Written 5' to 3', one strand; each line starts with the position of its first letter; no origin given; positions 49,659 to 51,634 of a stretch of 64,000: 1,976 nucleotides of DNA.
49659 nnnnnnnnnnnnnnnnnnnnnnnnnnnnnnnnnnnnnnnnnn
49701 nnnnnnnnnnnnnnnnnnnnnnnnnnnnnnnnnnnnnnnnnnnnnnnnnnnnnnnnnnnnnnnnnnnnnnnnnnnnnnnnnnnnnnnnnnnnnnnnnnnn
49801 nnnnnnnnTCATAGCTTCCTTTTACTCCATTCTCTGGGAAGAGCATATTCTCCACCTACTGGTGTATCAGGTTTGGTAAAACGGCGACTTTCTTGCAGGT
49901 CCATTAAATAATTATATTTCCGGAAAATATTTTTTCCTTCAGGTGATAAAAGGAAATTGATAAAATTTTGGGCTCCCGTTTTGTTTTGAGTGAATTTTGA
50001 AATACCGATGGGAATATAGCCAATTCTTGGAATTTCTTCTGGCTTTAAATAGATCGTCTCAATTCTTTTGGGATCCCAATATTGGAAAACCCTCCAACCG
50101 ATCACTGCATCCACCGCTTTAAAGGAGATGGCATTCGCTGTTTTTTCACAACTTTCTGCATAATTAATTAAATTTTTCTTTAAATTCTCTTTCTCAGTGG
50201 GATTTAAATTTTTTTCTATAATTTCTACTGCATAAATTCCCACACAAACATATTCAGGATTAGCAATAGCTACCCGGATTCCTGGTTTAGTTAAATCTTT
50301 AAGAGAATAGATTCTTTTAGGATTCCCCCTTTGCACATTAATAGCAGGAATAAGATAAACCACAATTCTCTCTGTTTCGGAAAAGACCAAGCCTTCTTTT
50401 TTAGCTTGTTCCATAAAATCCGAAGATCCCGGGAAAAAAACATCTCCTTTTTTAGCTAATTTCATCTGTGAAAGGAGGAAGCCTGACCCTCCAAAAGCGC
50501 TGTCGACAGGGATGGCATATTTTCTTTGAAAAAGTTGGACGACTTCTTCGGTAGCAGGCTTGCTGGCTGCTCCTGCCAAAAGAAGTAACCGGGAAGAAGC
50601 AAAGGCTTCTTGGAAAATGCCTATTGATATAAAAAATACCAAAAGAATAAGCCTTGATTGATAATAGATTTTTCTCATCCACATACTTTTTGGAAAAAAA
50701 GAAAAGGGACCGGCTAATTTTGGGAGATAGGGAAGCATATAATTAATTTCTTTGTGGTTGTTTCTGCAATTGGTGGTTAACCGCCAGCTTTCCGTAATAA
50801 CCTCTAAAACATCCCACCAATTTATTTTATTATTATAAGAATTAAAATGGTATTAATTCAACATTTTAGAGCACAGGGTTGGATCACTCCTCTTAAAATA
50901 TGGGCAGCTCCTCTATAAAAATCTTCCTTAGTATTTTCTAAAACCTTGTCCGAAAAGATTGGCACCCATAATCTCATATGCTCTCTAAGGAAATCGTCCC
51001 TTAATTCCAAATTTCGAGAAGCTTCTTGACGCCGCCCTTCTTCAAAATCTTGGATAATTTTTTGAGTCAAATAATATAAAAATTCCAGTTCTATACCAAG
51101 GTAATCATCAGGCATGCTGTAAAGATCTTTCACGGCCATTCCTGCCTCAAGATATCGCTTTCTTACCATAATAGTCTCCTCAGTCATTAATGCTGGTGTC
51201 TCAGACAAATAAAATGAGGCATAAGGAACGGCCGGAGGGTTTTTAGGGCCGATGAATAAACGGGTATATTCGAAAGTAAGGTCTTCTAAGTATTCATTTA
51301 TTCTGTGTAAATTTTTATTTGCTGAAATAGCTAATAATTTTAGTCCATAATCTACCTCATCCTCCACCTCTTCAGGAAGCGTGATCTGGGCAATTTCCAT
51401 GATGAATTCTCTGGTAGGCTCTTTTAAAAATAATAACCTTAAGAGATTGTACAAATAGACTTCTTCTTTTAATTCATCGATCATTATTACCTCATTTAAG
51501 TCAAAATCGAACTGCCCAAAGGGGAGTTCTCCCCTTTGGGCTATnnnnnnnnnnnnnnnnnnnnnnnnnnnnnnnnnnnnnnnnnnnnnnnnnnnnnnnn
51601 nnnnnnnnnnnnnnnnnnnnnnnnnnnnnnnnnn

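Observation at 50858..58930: Oxyanion-responsive respiratory module: PhnD-like binding protein + histidine kinase + sigma-54 regulator controlling a TAT-exported Mo-bisPGD reductase (AB + TorD) and a Mo/W uptake system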

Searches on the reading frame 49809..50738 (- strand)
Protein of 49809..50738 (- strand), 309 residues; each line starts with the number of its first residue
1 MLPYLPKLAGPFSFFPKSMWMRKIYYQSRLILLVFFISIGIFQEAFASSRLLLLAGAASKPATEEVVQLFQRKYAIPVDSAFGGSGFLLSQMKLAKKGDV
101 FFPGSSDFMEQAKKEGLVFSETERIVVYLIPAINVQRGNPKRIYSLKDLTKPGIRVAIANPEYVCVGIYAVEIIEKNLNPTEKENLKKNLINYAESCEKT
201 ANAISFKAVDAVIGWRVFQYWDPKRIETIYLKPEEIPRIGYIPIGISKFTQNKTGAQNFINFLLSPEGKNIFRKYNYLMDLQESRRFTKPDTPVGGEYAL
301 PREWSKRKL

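Call 4: search_protein_families(library=pfam, proteins=[window:49809-50738:-])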
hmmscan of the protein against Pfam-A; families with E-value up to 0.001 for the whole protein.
window:49809-50738:- (309 aa): 2 families
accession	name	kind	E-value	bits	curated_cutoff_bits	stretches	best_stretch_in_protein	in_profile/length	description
PF13531.11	SBP_bac_11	-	2e-42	146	25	1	52-275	2-224/227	Bacterial extracellular solute-binding protein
PF01547.30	SBP_bac_1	-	6.4e-06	26.8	26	1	62-269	9-306/307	Bacterial extracellular solute-binding protein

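Call 5: search_protein_families(library=ncbifam, proteins=[window:49809-50738:-])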
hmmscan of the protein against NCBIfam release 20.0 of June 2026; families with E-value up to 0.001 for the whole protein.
window:49809-50738:- (309 aa): 7 families
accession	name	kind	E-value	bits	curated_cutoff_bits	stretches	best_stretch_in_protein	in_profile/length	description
TIGR01256.1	modA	equivalog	4.5e-19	69.2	62.5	1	61-275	6-216/217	molybdate ABC transporter substrate-binding protein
NF007958.0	PRK10677.1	equivalog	1e-10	41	253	1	34-277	11-253/256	molybdate ABC transporter substrate-binding protein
NF002917.0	PRK03537.1-3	equivalog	3.6e-06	26.3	264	1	35-179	9-154/267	molybdate ABC transporter substrate-binding protein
NF002920.0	PRK03537.2-1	equivalog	2.4e-05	23.6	470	1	32-188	10-170/314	molybdate ABC transporter substrate-binding protein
NF002918.0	PRK03537.1-4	equivalog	4.8e-05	22.8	288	0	51-277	8-243/246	molybdate ABC transporter substrate-binding protein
TIGR00971.1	3a0106s03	subfamily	9.4e-05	21.8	155.5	0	134-162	108-136/315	sulfate ABC transporter substrate-binding protein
NF008106.0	PRK10852.1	subfamily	0.00017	20.7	308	0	132-169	123-160/338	thiosulfate ABC transporter substrate-binding protein CysP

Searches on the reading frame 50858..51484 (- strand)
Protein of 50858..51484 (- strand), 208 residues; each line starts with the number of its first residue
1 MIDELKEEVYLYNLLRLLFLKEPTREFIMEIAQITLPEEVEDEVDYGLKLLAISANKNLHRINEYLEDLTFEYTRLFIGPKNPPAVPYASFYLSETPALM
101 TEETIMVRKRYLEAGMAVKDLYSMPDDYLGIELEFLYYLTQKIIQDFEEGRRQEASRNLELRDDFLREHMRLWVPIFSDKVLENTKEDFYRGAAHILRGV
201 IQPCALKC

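Call 4: search_protein_families(library=pfam, proteins=[window:50858-51484:-])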
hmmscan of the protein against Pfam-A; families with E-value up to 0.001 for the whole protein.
window:50858-51484:- (208 aa): 1 family
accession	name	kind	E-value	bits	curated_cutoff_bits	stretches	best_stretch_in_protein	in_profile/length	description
PF02613.20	Nitrate_red_del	-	1e-28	100.6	22.2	1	63-177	22-134/136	Nitrate reductase delta subunit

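Call 5: search_protein_families(library=ncbifam, proteins=[window:50858-51484:-])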
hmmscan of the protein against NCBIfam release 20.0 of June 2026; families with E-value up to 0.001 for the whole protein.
window:50858-51484:- (208 aa): 4 families
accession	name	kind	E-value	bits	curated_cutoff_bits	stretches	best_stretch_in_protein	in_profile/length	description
NF003442.0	PRK04976.1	equivalog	8e-20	71.7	132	1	7-201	11-201/211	molecular chaperone TorD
NF008632.0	PRK11621.1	equivalog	3.7e-13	49.6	162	1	14-198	16-182/203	Tat proofreading chaperone DmsD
TIGR03482.1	DMSO_red_II_cha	subfamily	1.6e-11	44.6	152.3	1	22-201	15-185/197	DMSO reductase family type II enzyme chaperone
NF042981.1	EthbenzDh_ebdD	equivalog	6.2e-10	39.1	360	1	25-198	39-205/222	ethylbenzene dehydrogenase subunit delta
